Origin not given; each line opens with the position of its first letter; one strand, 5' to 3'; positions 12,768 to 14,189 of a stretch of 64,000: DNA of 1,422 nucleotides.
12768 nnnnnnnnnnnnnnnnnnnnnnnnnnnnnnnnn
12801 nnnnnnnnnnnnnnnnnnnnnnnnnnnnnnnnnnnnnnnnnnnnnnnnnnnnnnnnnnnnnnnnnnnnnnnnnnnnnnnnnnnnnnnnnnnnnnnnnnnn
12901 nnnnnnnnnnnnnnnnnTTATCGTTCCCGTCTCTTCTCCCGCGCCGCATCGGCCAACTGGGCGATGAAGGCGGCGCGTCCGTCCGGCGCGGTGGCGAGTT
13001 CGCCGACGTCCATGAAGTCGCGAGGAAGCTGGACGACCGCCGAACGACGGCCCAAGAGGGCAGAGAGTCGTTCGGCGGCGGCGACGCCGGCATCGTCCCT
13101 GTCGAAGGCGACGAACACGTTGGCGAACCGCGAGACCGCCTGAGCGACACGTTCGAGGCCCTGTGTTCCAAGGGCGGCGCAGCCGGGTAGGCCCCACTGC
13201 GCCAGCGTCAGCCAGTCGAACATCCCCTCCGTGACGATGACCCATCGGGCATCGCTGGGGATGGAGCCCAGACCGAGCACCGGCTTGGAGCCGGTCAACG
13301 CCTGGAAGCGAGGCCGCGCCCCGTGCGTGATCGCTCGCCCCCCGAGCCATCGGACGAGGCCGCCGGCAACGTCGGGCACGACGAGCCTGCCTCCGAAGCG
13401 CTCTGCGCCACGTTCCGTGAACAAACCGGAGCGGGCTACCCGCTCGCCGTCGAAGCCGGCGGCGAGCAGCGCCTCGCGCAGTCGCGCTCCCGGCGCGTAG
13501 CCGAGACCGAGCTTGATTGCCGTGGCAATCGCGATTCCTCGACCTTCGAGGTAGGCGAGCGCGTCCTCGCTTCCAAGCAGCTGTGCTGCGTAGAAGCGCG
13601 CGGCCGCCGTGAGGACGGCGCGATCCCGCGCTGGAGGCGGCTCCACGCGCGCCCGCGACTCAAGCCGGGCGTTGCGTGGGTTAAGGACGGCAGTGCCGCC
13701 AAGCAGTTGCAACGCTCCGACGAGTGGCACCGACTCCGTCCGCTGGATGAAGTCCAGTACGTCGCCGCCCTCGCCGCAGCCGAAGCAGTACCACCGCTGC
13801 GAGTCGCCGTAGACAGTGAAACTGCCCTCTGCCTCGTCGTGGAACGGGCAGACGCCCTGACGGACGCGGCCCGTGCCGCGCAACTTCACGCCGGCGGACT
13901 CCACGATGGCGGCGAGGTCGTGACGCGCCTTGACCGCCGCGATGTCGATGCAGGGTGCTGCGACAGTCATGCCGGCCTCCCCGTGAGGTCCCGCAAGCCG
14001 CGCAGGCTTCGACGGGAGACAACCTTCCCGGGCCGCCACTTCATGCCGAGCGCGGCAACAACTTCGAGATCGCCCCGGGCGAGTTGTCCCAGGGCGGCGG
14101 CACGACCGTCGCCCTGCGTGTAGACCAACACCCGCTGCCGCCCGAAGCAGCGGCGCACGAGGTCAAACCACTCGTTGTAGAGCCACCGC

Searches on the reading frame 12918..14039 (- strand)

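Call 24: search_protein_families(library=pfam, proteins=[window:12918-14039:-], max_evalue=0.001)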
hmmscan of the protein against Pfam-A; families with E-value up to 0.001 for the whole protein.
window:12918-14039:- (373 aa): 4 families
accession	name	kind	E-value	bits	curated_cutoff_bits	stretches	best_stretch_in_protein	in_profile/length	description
PF01807.25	Zn_ribbon_DnaG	-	6.9e-20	71.1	24.9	1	33-113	6-85/98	CHC2 zinc finger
PF13155.12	Toprim_2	-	5.1e-11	43.2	22.1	1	268-345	1-84/88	Toprim-like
PF08275.17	DNAG_N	-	4.8e-06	27.1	26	1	149-241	1-102/128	DNA primase catalytic core, N-terminal domain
PF13662.12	Toprim_4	-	0.00026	21.6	25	1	267-329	3-74/85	Toprim domain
